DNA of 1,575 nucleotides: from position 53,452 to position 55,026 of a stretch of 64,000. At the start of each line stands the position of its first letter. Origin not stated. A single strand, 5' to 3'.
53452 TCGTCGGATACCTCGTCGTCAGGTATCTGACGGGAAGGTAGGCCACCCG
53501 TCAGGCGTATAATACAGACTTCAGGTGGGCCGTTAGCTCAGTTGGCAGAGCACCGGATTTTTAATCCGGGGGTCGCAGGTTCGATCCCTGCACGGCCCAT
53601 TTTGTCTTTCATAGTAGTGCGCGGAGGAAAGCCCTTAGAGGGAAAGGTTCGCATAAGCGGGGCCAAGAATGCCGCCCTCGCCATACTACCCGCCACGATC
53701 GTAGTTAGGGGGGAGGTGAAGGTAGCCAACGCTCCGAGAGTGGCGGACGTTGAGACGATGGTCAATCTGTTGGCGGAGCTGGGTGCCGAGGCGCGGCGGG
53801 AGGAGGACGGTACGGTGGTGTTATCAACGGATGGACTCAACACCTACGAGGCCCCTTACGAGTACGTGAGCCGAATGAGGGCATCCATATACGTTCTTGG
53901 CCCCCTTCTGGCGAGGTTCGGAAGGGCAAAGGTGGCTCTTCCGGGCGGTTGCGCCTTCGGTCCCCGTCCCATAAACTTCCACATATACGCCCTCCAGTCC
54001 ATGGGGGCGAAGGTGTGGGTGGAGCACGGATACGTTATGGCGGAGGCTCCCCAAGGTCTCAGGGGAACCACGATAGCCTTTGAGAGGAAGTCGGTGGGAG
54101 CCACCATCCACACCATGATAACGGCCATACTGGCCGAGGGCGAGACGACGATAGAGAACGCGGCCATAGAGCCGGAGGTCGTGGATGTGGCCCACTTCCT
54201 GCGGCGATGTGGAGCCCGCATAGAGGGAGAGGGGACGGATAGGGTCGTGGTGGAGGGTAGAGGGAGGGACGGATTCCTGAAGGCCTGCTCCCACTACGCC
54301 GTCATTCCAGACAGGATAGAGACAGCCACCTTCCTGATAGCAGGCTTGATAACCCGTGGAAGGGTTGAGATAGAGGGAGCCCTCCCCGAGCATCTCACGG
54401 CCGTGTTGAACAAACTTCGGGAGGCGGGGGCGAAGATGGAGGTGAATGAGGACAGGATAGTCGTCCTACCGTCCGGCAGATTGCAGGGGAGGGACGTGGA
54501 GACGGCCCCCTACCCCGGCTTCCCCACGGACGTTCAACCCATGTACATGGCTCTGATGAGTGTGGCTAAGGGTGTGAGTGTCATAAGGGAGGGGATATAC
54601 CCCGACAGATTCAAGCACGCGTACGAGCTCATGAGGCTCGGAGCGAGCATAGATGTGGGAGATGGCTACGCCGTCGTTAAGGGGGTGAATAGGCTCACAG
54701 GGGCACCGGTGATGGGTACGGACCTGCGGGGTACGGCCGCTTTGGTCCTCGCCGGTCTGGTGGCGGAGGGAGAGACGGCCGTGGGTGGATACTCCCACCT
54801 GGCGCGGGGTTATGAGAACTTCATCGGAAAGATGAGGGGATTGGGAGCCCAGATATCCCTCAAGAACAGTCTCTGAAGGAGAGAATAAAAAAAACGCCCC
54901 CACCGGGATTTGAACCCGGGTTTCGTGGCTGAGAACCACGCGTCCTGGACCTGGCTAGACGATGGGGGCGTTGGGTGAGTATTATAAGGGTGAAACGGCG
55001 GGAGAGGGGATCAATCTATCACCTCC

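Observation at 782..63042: TAnAAT box 6-11 nt upstream of the start codon at ~18 operon heads: pervasive leaderless mRNAs, some with GTG/TTG starts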

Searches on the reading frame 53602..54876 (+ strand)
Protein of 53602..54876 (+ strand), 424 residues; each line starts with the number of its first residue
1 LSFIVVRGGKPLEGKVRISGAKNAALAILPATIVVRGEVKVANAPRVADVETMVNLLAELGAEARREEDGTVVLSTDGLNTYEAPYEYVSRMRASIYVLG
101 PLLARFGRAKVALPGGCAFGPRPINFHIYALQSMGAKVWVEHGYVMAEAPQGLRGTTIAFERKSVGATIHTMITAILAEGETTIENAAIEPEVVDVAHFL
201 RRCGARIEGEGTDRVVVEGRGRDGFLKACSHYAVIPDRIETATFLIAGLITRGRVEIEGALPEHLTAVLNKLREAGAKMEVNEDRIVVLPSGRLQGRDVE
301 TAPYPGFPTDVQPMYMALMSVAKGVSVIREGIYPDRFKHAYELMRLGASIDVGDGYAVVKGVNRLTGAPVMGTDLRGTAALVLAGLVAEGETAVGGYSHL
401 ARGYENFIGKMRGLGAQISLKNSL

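Call 50: search_protein_families(library=pfam, proteins=[window:53815-54876:+], max_evalue=0.001)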
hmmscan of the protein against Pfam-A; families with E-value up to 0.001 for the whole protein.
window:53815-54876:+ (353 aa): 1 family
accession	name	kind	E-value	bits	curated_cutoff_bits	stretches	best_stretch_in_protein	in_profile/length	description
PF00275.25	EPSP_synthase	-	1.2e-81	275.1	22.8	1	6-340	72-417/417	EPSP synthase (3-phosphoshikimate 1-carboxyvinyltransferase)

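Call 52: search_protein_families(library=ncbifam, proteins=[window:53602-54876:+], max_evalue=1e-20)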
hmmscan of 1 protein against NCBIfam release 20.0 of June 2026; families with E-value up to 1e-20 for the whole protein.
window:53602-54876:+ (424 aa): 4 families
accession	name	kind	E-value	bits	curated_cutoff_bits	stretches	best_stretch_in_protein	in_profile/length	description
NF006873.0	PRK09369.1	subfamily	5e-158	526.1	297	1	1-420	1-416/419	UDP-N-acetylglucosamine 1-carboxyvinyltransferase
TIGR01072.1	murA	equivalog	1.7e-154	514.6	392.7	1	1-419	1-415/416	UDP-N-acetylglucosamine 1-carboxyvinyltransferase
NF009470.0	PRK12830.1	equivalog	6.6e-137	456.6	552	1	1-421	1-415/417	UDP-N-acetylglucosamine 1-carboxyvinyltransferase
TIGR01356.1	aroA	equivalog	2.4e-26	92.5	287.25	1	14-416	1-414/415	3-phosphoshikimate 1-carboxyvinyltransferase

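Call 54: find_homologous_proteins(query=window:53602-54876:+, max_evalue=1e-80)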
Query window:53602-54876:+ (424 aa): 7977 proteins with E <= 1e-80 among 8000 candidates; the best 120 are listed.
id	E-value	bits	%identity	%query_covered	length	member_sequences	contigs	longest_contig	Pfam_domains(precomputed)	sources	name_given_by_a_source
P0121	6.6e-270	913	100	99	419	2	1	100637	PF00275.26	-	-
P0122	7.0e-222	755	80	100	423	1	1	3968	PF00275.26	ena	-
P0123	1.6e-221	753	81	99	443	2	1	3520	PF00275.26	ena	-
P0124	3.2e-221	752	80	100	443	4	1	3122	PF00275.26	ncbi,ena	-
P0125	6.8e-220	748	80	100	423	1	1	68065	PF00275.26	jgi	-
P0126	5.3e-219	745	80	100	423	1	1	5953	PF00275.26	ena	-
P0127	3.7e-218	742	79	100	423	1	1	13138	PF00275.26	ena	-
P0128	5.4e-218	742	79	100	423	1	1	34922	PF00275.26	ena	-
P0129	3.7e-208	709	79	96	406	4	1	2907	PF00275.26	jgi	-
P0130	7.8e-194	662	73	98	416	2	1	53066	PF00275.26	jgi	-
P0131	5.3e-191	653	79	88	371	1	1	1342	PF00275.26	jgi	jgi:UDP-N-acetylglucosamine 1-carboxyvinyltransferase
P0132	8.6e-173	593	65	100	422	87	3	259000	PF00275.26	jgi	jgi:UDP-N-acetylglucosamine 1-carboxyvinyltransferase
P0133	2.7e-172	591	64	100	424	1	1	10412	PF00275.26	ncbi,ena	-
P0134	7.5e-169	580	63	100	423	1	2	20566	PF00275.26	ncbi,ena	-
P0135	5.1e-166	571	72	88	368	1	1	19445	PF00275.26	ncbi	-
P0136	3.5e-164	565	62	99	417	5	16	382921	PF00275.26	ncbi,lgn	ncbi:MAG: UDP-N-acetylglucosamine 1-carboxyvinyltransferase [candidate division WOR-3 bacterium]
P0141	1.7e-137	477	55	99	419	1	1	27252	PF00275.26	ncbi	-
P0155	1.4e-125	438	48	99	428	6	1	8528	PF00275.26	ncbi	ncbi:MAG: UDP-N-acetylglucosamine 1-carboxyvinyltransferase [candidate division WOR-3 bacterium]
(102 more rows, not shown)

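Call 55: find_encoding_contigs(protein=P0125, flank=10000, max_places=1)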
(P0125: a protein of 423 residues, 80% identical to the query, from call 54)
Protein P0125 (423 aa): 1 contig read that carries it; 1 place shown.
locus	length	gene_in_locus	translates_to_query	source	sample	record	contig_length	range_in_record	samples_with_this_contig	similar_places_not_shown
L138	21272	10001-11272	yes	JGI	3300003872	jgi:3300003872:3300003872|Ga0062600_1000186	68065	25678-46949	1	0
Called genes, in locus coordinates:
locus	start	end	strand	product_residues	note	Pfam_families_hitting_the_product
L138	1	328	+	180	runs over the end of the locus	PF01625:PMSR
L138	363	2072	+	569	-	PF02543:Carbam_trans_N, PF16861:Carbam_trans_C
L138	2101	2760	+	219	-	-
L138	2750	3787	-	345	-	PF01128:IspD, PF12804:NTP_transf_3, PF02542:YgbB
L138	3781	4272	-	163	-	PF04390:LptE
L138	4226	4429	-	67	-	PF05402:PqqD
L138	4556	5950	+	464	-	-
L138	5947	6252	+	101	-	-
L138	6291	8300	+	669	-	PF08309:LVIVD (faint), PF09826:Beta_propel (faint)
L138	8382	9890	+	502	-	PF01839:FG-GAP (faint), PF13517:FG-GAP_3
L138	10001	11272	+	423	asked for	PF00275:EPSP_synthase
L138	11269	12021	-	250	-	PF00149:Metallophos, PF12850:Metallophos_2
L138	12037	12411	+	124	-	PF03259:Robl_LC7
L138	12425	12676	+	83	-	-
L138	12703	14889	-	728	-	PF00403:HMA, PF00122:E1-E2_ATPase, PF00702:Hydrolase, PF08282:Hydrolase_3 (faint)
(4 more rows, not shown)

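Call 56: find_encoding_contigs(protein=P0132, flank=10000, max_places=1)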
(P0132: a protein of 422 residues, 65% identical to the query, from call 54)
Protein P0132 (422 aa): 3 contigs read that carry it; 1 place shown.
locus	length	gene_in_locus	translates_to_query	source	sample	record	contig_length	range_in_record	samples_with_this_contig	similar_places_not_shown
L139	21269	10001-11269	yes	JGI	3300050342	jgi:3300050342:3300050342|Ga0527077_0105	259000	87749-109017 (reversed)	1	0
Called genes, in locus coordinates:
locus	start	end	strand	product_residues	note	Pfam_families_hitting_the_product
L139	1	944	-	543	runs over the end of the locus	-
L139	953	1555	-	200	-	-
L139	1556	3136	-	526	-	PF01368:DHH, PF02272:DHHA1, PF17768:RecJ_OB (weak)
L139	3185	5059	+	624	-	PF00012:HSP70, PF06723:MreB_Mbl, PF02782:FGGY_C (weak)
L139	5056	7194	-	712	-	-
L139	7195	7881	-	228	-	-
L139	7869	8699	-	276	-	PF01261:AP_endonuc_2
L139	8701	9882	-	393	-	PF02771:Acyl-CoA_dh_N, PF02770:Acyl-CoA_dh_M, PF00441:Acyl-CoA_dh_1, PF08028:Acyl-CoA_dh_2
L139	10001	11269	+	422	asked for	PF00275:EPSP_synthase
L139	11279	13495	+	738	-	PF13620:CarboxypepD_reg, PF13715:CarbopepD_reg_2, PF07715:Plug, PF14905:OMP_b-brl_3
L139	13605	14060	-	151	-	-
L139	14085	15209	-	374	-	PF08323:Glyco_transf_5 (faint), PF13439:Glyco_transf_4, PF13579:Glyco_trans_4_4, PF20706:GT4-conflict (weak), PF00534:Glycos_transf_1, PF13692:Glyco_trans_1_4, PF13524:Glyco_trans_1_2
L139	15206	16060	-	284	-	PF01435:Peptidase_M48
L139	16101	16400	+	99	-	-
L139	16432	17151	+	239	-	PF00155:Aminotran_1_2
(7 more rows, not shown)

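Call 57: find_encoding_contigs(protein=P0136, flank=10000, max_places=1)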
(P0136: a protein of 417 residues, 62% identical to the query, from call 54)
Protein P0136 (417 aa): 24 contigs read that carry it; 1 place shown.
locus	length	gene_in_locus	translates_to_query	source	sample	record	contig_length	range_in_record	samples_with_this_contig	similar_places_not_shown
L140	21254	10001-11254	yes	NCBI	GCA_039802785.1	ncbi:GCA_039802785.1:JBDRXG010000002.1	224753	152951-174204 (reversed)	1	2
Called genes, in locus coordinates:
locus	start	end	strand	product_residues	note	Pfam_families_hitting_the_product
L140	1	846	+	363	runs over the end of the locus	PF13167:GTP-bdg_N, PF16360:GTP-bdg_M, PF00071:Ras (faint), PF01926:MMR_HSR1, PF02421:FeoB_N (weak), PF02492:cobW (faint), PF03193:RsgA_GTPase (weak), PF16897:MMR_HSR1_Xtn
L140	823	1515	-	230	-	-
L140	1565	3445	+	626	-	PF00012:HSP70, PF06723:MreB_Mbl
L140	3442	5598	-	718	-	-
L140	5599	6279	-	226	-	-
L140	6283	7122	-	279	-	PF01261:AP_endonuc_2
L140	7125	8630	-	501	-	PF23727:Beta-prop_FAM234A_B (faint), PF23743:Beta-prop_BBS7 (faint), PF01839:FG-GAP (faint), PF13570:Beta-prop_ACSF4, PF25292:Beta-prop_CGLA (faint), PF13360:PQQ_2, PF13517:FG-GAP_3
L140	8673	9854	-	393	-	PF02771:Acyl-CoA_dh_N, PF02770:Acyl-CoA_dh_M, PF00441:Acyl-CoA_dh_1, PF08028:Acyl-CoA_dh_2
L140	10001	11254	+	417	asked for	PF00275:EPSP_synthase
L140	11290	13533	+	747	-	PF13620:CarboxypepD_reg, PF13715:CarbopepD_reg_2, PF07715:Plug (weak), PF00593:TonB_dep_Rec_b-barrel, PF14905:OMP_b-brl_3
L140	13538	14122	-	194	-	-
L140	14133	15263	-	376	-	PF08323:Glyco_transf_5 (weak), PF20706:GT4-conflict (faint), PF13439:Glyco_transf_4, PF13579:Glyco_trans_4_4, PF00534:Glycos_transf_1, PF13692:Glyco_trans_1_4, PF13524:Glyco_trans_1_2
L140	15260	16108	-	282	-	PF01435:Peptidase_M48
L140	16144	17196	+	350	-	PF00155:Aminotran_1_2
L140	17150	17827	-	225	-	-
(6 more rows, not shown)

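Call 64: find_encoding_contigs(protein=P0141, flank=3000, max_places=1)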
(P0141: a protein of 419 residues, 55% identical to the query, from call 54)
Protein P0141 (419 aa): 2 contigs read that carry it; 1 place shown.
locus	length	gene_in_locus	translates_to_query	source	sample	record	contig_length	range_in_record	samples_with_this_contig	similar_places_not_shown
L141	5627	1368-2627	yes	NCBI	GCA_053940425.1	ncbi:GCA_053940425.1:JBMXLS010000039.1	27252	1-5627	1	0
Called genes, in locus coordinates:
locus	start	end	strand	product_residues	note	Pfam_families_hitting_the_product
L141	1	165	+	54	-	?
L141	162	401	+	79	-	-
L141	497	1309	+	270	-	PF03618:Kinase-PPPase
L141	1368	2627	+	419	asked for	PF00275:EPSP_synthase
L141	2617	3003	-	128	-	-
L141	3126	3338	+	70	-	-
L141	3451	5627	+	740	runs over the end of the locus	PF01841:Transglut_core (weak)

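Call 65: find_encoding_contigs(protein=P0155, flank=3000, max_places=1)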
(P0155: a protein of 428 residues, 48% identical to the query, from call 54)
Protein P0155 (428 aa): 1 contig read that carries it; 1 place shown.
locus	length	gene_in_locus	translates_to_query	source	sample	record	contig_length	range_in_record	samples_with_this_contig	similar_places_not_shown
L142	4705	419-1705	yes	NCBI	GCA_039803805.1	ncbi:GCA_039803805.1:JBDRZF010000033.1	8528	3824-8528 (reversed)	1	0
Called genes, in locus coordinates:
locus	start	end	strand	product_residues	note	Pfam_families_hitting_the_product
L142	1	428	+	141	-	?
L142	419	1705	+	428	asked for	PF00275:EPSP_synthase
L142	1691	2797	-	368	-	PF07690:MFS_1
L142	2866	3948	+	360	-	PF00534:Glycos_transf_1 (weak)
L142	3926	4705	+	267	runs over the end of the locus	PF00535:Glycos_transf_2, PF10111:Glyco_tranf_2_2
